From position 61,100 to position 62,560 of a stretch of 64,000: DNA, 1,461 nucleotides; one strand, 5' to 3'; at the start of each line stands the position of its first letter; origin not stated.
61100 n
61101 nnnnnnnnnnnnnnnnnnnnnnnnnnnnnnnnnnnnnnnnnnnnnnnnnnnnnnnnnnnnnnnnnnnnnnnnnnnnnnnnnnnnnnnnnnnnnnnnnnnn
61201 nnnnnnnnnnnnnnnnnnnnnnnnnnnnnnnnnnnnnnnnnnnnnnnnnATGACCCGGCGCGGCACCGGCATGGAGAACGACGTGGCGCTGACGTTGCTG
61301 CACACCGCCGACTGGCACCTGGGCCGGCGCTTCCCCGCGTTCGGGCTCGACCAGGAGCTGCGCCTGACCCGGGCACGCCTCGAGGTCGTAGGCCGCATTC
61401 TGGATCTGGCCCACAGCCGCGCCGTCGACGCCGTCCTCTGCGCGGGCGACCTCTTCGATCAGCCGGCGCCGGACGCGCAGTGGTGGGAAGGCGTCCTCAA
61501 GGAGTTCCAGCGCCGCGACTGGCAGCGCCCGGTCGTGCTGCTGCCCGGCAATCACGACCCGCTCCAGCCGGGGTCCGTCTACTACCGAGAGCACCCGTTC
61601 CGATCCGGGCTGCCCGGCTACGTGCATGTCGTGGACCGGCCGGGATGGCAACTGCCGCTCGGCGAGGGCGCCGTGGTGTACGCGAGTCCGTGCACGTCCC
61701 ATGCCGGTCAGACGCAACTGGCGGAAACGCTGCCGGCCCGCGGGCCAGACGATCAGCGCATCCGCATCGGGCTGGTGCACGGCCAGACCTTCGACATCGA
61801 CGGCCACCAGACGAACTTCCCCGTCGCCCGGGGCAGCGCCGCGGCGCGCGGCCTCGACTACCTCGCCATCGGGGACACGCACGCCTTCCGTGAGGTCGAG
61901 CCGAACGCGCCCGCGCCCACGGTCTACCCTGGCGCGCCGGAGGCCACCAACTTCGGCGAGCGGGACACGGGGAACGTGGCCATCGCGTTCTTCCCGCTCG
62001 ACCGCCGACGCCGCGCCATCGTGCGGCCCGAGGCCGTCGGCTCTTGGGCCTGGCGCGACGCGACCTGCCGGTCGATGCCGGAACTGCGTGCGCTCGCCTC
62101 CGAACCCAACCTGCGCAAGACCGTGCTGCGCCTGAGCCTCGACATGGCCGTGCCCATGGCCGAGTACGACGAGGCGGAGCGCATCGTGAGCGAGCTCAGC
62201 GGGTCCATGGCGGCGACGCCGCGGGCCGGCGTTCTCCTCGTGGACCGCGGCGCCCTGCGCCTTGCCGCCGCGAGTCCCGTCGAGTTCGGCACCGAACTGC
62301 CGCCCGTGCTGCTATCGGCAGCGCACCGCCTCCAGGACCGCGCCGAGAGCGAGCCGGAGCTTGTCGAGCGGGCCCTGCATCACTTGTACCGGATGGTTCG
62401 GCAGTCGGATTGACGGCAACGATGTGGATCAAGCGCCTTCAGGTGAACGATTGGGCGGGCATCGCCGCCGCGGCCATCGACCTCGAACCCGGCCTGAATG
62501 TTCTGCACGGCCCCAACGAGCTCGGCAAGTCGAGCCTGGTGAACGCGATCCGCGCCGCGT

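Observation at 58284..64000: Translationally coupled SNF2 helicase - SbcD-like nuclease - SbcC-like ATPase operon next to TA/transposon debris: candidate defence or anti-plasmid system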

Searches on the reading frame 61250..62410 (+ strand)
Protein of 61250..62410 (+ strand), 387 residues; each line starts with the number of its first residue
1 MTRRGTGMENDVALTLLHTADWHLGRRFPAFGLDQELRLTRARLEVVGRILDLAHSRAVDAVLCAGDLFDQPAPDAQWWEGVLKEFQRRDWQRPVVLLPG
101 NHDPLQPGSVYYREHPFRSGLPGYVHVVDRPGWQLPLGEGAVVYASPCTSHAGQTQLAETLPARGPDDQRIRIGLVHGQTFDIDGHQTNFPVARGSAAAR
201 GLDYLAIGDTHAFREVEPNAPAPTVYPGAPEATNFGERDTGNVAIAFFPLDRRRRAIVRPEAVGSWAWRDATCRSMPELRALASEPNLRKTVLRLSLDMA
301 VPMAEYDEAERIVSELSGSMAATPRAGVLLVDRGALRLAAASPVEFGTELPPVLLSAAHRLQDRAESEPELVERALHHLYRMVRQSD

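Call 4: search_protein_families(library=pfam, proteins=[window:61250-62410:+], max_evalue=0.01)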
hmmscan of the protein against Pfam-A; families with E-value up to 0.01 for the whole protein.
window:61250-62410:+ (387 aa): 2 families
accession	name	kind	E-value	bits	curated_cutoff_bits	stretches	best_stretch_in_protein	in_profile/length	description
PF00149.33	Metallophos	-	1.1e-11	46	21.5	1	15-211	2-189/191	Calcineurin-like phosphoesterase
PF12850.12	Metallophos_2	-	4.4e-06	27.2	27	1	43-239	12-144/154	Calcineurin-like phosphoesterase superfamily domain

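Call 5: search_protein_families(library=padloc, proteins=[window:61250-62410:+], max_evalue=0.01)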
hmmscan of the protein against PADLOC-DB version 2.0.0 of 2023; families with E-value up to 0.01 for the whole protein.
window:61250-62410:+ (387 aa): 0 families

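Call 6: search_protein_families(library=ncbifam, proteins=[window:61250-62410:+], max_evalue=0.01)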
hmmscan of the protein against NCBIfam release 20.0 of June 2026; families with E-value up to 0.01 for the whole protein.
window:61250-62410:+ (387 aa): 8 families
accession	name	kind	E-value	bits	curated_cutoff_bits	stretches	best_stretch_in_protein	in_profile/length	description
TIGR00619.1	sbcd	subfamily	1.7e-17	64.1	77.65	1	16-109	3-92/252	exonuclease subunit SbcD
NF008206.2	PRK10966.1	equivalog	3.8e-09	36.1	450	1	15-104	2-86/380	exonuclease subunit SbcD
NF041031.1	Mre11_Sulfo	equivalog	1.5e-08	34.3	500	1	16-214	2-193/374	DNA double-strand break repair protein Mre11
NF041754.1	sbcd_Bac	equivalog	9.3e-07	28.4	750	1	16-104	3-87/390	exonuclease subunit SbcD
TIGR04123.1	P_estr_lig_assc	hypoth_equivalog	8.3e-06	25.3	150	1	16-104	23-110/207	ligase-associated DNA damage response endonuclease PdeM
NF041030.1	Mre11_Halo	equivalog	0.00021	20.6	550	1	16-103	4-87/361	DNA double-strand break repair protein Mre11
NF041753.2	sbcd_Staph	equivalog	0.0011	17.9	480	1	16-104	3-87/375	exonuclease subunit SbcD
NF041029.1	Mre11_Pyroc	equivalog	0.0046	15.8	600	0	18-108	5-91/438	DNA double-strand break repair protein Mre11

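Call 7: find_encoding_contigs(protein=window:61250-62410:+, flank=10000, max_places=8)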
Protein window:61250-62410:+ (387 aa): no gene with exactly this product is on record in the collection.

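Call 9: find_related_loci(query=window:61250-62410:+, collection=genome_contigs, flank=10000)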
Query window:61250-62410:+ (387 aa) in genome_contigs; peptide patterns used: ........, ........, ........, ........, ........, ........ (x = any residue, [..] = any of these).
113 stretches matched a pattern; 61 encode a relative of the query (tblastn E <= 1e-3); 61 distinct loci.
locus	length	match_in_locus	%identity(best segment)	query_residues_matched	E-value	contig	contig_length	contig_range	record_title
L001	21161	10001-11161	92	1-387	0e+0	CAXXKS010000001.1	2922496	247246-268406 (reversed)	MAG: Alphaproteobacteria bacterium isolate 9bb74b87-2c64-497b-9104-8e9834e062e5 genome assembly, contig: contig_1, whole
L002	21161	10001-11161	94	1-387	0e+0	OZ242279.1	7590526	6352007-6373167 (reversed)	MAG: Vicinamibacterales bacterium isolate 66b38f76-d135-4acf-a464-9a41f6704b04 genome assembly, chromosome: 1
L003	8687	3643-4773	81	9-385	0e+0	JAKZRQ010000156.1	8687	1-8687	MAG: Pseudomonadales bacterium isolate Langseth_MAG_00011 Langseth_MAG_00011_000000000156, whole genome shotgun sequence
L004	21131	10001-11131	76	9-385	0e+0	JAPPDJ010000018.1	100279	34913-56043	MAG: Gammaproteobacteria bacterium isolate IRC4_bin_23 NODE_225_length_100279_cov_11.1449, whole genome shotgun sequence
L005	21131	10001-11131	76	9-385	0e+0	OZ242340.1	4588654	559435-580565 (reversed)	MAG: Pseudomonadales bacterium isolate 91155978-9a53-44d7-b5ce-53facbcce8b6 genome assembly, chromosome: 1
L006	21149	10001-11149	74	5-386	0e+0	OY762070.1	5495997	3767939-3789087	MAG: Pseudomonadales bacterium isolate ac928a3f-4c2e-4f54-a756-792d58c1f79c genome assembly, chromosome: 1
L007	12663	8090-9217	74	9-384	0e+0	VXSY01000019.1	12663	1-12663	MAG: Gammaproteobacteria bacterium isolate SB0665_bin_27 NODE_2114_length_12663_cov_8.031329, whole genome shotgun seque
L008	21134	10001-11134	74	9-386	0e+0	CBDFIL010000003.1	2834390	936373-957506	MAG: Candidatus Azotimanducaceae bacterium isolate 8c85951f-e197-4815-bfca-a8b273964498 genome assembly, contig: contig_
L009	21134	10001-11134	74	9-386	0e+0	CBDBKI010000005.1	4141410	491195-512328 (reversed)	MAG: Candidatus Azotimanducaceae bacterium isolate 4e3f4a33-5720-4edb-bbdd-4cf11a4da1b9 genome assembly, contig: contig_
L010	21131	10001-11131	74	9-386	0e+0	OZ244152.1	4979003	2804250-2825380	MAG: Candidatus Multivorans sp. isolate afea6ae8-3198-4470-b6a0-f74c278aea2c genome assembly, chromosome: 1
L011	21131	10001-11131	73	9-385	0e+0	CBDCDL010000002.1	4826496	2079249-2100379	MAG: Spirochaetia bacterium isolate 978a6f5d-7542-411a-95a3-dd801879e222 genome assembly, contig: contig_2, whole genome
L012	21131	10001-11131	73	9-385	0e+0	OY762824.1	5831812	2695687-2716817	MAG: Pseudomonadales bacterium isolate c7712431-7163-4da6-abf8-36335a373d69 genome assembly, chromosome: 1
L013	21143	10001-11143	74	9-384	0e+0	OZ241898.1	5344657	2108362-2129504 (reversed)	MAG: Vicinamibacterales bacterium isolate 479fc26a-c5fd-4f96-80c2-dbb1f079bd2a genome assembly, chromosome: 1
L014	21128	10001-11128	73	9-384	0e+0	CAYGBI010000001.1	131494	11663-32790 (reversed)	MAG TPA_asm: uncultured Pseudomonadales bacterium isolate ERP110561_co1_26 genome assembly, contig: NODE_57_length_13149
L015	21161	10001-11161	72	1-387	0e+0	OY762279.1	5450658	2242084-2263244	MAG: Pseudomonadales bacterium isolate dffa4d29-6664-44c6-a6fb-b72d241ba3f8 genome assembly, chromosome: 1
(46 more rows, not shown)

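Call 19: search_solved_structures(query=window:61250-62410:+, max_evalue=0.01)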
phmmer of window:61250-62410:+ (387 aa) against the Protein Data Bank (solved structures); distinct sequences matched with E-value up to 0.01: 14.
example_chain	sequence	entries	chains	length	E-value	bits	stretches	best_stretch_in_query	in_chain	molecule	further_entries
4o24_A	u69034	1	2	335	8.4e-12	48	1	13-103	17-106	Exonuclease, putative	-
2q8u_A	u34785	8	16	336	8.5e-12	48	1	13-103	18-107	Exonuclease, putative | Nuclease SbcCD subunit D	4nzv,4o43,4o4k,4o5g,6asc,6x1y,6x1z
3qg5_C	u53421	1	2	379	4.1e-11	45.7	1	15-103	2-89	Mre11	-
3thn_A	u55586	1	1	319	2.9e-10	42.9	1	15-103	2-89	Exonuclease, putative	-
3tho_B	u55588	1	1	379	4.9e-10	42.1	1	15-103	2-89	Exonuclease, putative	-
4lty_C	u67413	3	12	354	4.2e-06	29.2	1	14-105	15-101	Exonuclease subunit SbcD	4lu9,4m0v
6s6v_A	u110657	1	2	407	1.1e-05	27.8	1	15-105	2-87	Nuclease SbcCD subunit D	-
1ii7_A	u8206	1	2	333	6.3e-05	25.3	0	17-109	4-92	Mre11 nuclease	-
3dsc_A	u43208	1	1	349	7.4e-05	25.1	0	17-109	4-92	DNA double-strand break repair protein mre11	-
7yzo_A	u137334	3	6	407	8.6e-05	24.9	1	15-76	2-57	Nuclease SbcCD subunit D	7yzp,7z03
6s85_A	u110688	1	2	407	0.0001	24.7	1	15-76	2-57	Nuclease SbcCD subunit D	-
4hd0_A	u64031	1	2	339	0.00023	23.5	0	17-109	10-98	DNA double-strand break repair protein Mre11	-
3dsd_A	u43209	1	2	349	0.0013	21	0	17-108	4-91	DNA double-strand break repair protein mre11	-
7dog_A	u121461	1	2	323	0.0023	20.2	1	15-105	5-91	Nuclease SbcCD subunit D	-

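Call 20: search_solved_structures(query=L002:11173-14400:+, max_evalue=0.01)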
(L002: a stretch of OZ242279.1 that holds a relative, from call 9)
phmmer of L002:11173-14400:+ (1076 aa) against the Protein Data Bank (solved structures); distinct sequences matched with E-value up to 0.01: 7.
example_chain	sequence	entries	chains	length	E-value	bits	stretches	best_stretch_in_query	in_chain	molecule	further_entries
3qf7_A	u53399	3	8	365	8.9e-06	27.4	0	4-49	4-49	Rad50 | Probable DNA double-strand break repair Rad50 ATPase,Probable DNA double-strand break repa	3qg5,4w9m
3tho_A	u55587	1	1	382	6.8e-05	24.5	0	4-48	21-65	Probable DNA double-strand break repair Rad50 ATPase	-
3qkt_A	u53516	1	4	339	7e-05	24.4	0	942-1059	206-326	DNA double-strand break repair rad50 ATPase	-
3qku_A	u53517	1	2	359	9.5e-05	24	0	943-1059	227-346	DNA double-strand break repair rad50 ATPase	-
4nck_A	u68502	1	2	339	0.00017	23.1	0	942-1059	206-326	DNA double-strand break repair Rad50 ATPase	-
4nci_A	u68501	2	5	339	0.00021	22.9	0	942-1059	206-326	DNA double-strand break repair Rad50 ATPase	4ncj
4nch_A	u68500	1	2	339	0.00038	22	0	942-1059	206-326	DNA double-strand break repair Rad50 ATPase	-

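Call 31: search_protein_families(library=pfam, proteins=[L002:11173-14400:+], max_evalue=0.01)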
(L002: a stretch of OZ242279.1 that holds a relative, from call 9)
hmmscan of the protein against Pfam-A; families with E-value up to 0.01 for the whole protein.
L002:11173-14400:+ (1076 aa): 6 families
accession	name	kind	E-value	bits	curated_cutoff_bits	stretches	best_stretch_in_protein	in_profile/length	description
PF02463.25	SMC_N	-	1.1e-08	35.3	40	1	761-1048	92-203/220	RecF/RecN/SMC N terminal domain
PF13476.12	AAA_23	-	2.5e-07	32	27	1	6-140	2-87/201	AAA domain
PF13514.12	AAA_27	-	2.1e-05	24.7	22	1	1-47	1-50/206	AAA domain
PF13555.12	AAA_29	-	0.00011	22.3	27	1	4-51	2-50/61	P-loop containing region of AAA domain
PF13175.12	AAA_15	-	0.00034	20.8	32.1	1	1-44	1-44/374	AAA ATPase domain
PF11398.14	DUF2813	-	0.0067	16.3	21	0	1-65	1-63/372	Protein of unknown function (DUF2813)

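Call 39: search_protein_families(library=pfam, alignment_id=A2, max_evalue=0.00001)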
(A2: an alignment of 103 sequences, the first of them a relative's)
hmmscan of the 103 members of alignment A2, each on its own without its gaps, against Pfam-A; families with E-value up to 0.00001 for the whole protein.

A. member 1, L001:14488-14982:- (164 aa): 3 families
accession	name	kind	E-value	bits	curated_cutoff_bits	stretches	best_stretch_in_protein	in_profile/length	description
PF13508.13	Acetyltransf_7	-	7.3e-12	45.9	27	1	42-143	3-83/84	Acetyltransferase (GNAT) domain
PF00583.31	Acetyltransf_1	-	3e-10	40.8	20.7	1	28-142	16-116/116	Acetyltransferase (GNAT) family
PF13673.13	Acetyltransf_10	-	4.5e-08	33.6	23.6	1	85-146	53-111/128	Acetyltransferase (GNAT) domain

B. families by the number of members that match (of 103 scanned): 144 families (the first 25 are shown)
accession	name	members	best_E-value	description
PF00176.29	SNF2-rel_dom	3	1.7e-69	SNF2-related domain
PF00271.37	Helicase_C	3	9.3e-25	Helicase conserved C-terminal domain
PF13604.12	AAA_30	3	3.6e-11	AAA domain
PF13245.12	AAA_19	3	1.9e-08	AAA domain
PF00749.27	tRNA-synt_1c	2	7.6e-105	tRNA synthetases class I (E and Q), catalytic domain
PF00884.28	Sulfatase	2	2.9e-49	Sulfatase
PF13635.12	DUF4143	2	8e-44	Domain of unknown function (DUF4143)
PF00069.31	Pkinase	2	9.5e-40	Protein kinase domain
PF00378.25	ECH_1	2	1.9e-33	Enoyl-CoA hydratase/isomerase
PF04909.20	Amidohydro_2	2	8e-33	Amidohydrolase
PF07714.23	PK_Tyr_Ser-Thr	2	1.2e-28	Protein tyrosine and serine/threonine kinase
PF13304.12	AAA_21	2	5.1e-24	AAA domain, putative AbiEii toxin, Type IV TA system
PF13173.12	AAA_14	2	3.8e-22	AAA domain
PF13087.12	AAA_12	2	1.6e-21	AAA domain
PF16113.10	ECH_2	2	5.8e-19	Enoyl-CoA hydratase/isomerase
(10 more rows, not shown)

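Call 40: search_protein_families(library=padloc, alignment_id=A2, max_evalue=1e-15)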
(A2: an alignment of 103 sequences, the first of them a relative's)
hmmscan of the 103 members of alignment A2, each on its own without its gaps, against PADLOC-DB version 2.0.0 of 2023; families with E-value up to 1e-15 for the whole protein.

A. member 1, L001:14488-14982:- (164 aa): 0 families

B. families by the number of members that match (of 103 scanned): 168 families (the first 25 are shown)
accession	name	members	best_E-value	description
PDLC03920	MkoA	4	1.1e-35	-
PDLC00633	ZorD1|ZorD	3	3.3e-110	"SWI2/SNF2 helicase, Mrr-like nuclease"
PDLC02619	DrmD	3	1.9e-109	DrmD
PDLC02500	BrxHI|BrxHII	3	2.3e-51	BrxHI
PDLC00659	HmaA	3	5.8e-41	SNF2 helicase / DEAD-box helicase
PDLC00631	ZorD1|ZorD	2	5e-87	"SWI2/SNF2 helicase, Mrr-like nuclease"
PDLC04790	PDC-S01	2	1.2e-85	-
PDLC04042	PD-T4-6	2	4.8e-80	-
PDLC04043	PD-T4-6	2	3.9e-73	-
PDLC04041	PD-T4-6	2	4.2e-73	-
PDLC04053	PD-T4-6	2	1.2e-72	-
PDLC04061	PD-T4-6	2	4.2e-71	-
PDLC04054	PD-T4-6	2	5.6e-67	-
PDLC04039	PD-T4-6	2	8e-67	-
PDLC01088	C3a189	2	8.7e-67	kinase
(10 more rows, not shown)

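Call 43: find_homologous_proteins(query=window:61250-62410:+, max_evalue=0.00001)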
Query window:61250-62410:+ (387 aa): 2803 proteins with E <= 0.00001 among 8000 candidates; the best 120 are listed.
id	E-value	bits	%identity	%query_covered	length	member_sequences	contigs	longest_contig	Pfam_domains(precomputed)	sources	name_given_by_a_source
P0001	2.2e-242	822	94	100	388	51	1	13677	PF12850.13,PF00149.34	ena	-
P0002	4.8e-224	762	88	97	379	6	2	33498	PF12850.13,PF00149.34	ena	-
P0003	7.0e-222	754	87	97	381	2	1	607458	PF12850.13,PF00149.34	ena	-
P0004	6.9e-221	751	86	98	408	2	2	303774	PF12850.13,PF00149.34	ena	-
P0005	1.6e-219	747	86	98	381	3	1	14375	PF12850.13,PF00149.34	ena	-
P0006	1.0e-218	744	85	98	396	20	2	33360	PF12850.13,PF00149.34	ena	-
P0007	7.1e-206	702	80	97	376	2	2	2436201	PF12850.13,PF00149.34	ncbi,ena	-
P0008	2.9e-205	700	80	97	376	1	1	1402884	PF12850.13,PF00149.34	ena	-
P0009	2.8e-204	697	79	97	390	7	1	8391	PF12850.13,PF00149.34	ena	-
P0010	1.6e-192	658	76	98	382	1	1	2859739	PF12850.13,PF00149.34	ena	-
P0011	2.5e-189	647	76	97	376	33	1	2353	PF12850.13,PF00149.34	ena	-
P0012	5.5e-189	646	75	98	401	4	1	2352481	PF12850.13,PF00149.34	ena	-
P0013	6.0e-189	646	75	98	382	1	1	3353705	PF12850.13,PF00149.34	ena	-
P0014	3.2e-188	644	76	97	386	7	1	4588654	PF12850.13,PF00149.34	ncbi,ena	-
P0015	4.1e-188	643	75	97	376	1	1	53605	PF12850.13,PF00149.34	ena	-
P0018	3.7e-187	640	74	97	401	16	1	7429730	PF12850.13,PF00149.34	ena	-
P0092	1.4e-173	595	70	97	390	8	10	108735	PF12850.13,PF00149.34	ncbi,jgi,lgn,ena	-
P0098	1.5e-172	592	69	96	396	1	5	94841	PF12850.13,PF00149.34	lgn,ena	-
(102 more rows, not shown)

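Call 45: find_related_loci(query=A3, collection=genome_contigs, flank=9000)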
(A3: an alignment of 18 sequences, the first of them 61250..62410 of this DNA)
Query A3 (387 aa) in genome_contigs; peptide patterns used: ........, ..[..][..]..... (x = any residue, [..] = any of these).
600 stretches matched a pattern (row limit reached: there are more); 559 encode a relative of the query (tblastn E <= 1e-3); the best 80 are kept; 80 distinct loci.
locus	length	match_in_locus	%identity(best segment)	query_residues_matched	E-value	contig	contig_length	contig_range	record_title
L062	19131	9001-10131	76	9-385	0e+0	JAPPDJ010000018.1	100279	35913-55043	MAG: Gammaproteobacteria bacterium isolate IRC4_bin_23 NODE_225_length_100279_cov_11.1449, whole genome shotgun sequence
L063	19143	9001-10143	74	9-384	0e+0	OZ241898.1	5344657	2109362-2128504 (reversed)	MAG: Vicinamibacterales bacterium isolate 479fc26a-c5fd-4f96-80c2-dbb1f079bd2a genome assembly, chromosome: 1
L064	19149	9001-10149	70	9-386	4e-177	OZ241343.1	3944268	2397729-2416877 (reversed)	MAG: Candidatus Azotimanducaceae bacterium isolate 75a24efc-86fb-4457-ba1a-d67b369d5512 genome assembly, chromosome: 1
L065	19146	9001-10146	62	3-386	1e-156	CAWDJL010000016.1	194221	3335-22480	MAG: uncultured Acidobacteriota bacterium isolate MFD00962.bin.1.9 genome assembly, contig: contig_92046, whole genome s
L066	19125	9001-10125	56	9-384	3e-133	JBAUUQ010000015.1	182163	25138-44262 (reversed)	MAG: Terriglobales bacterium isolate MFD05931_ilm_asm_bin20 k127_300394, whole genome shotgun sequence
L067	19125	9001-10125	58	9-384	1e-128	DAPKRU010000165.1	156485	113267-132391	MAG TPA_asm: Polyangiaceae bacterium LLY-WYZ-15_(1-7) isolate LLY-WYZ-15_3 k141_565968, whole genome shotgun sequence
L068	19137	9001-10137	52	9-385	8e-118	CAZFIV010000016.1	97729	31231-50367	MAG TPA_asm: uncultured Myxococcales bacterium isolate SRP128890_co1_208 genome assembly, contig: NODE_319_length_97729_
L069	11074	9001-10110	51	14-385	7e-108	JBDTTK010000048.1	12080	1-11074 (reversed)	MAG: Bryobacteraceae bacterium isolate cluster3_bin.294 NODE_22715_length_12080_cov_4.075925, whole genome shotgun seque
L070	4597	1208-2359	49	4-386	2e-105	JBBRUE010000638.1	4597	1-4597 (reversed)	MAG: Myxococcales bacterium isolate La3_concoct.158 La3_concoct.158_K_241533_L_4597_cov_18.8034, whole genome shotgun se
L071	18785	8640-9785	51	11-387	1e-112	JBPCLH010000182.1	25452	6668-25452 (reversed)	MAG: Bryobacteraceae bacterium isolate TH_ant_mag_73 S1Ck127_4323598_flag_0_multi_8.9968_len_25452, whole genome shotgun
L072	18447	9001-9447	91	9-157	3e-88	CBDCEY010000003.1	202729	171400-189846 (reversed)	MAG: Vicinamibacterales bacterium isolate 91d79e5c-02a4-4b4d-8047-b2bdf700176b genome assembly, contig: contig_3, whole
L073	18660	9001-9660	34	14-246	2e-35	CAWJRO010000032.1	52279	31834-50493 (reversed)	MAG: uncultured Methanobacteriaceae archaeon isolate MFD01299.bin.2.199 genome assembly, contig: contig_71406, whole gen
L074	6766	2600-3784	28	16-385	3e-32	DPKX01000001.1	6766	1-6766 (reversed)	MAG TPA_asm: Candidatus Atribacter hydrocarboniphilus isolate UBA11188 contig_140393, whole genome shotgun sequence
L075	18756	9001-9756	35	12-269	4e-27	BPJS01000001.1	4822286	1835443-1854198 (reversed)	MAG: Isosphaeraceae bacterium KatS3mg108 DNA, contig_14710, whole genome shotgun sequence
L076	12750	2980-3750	32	12-264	3e-24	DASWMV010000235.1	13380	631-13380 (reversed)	MAG TPA_asm: Abditibacterium sp. isolate SMAG_U3396 k141_368015, whole genome shotgun sequence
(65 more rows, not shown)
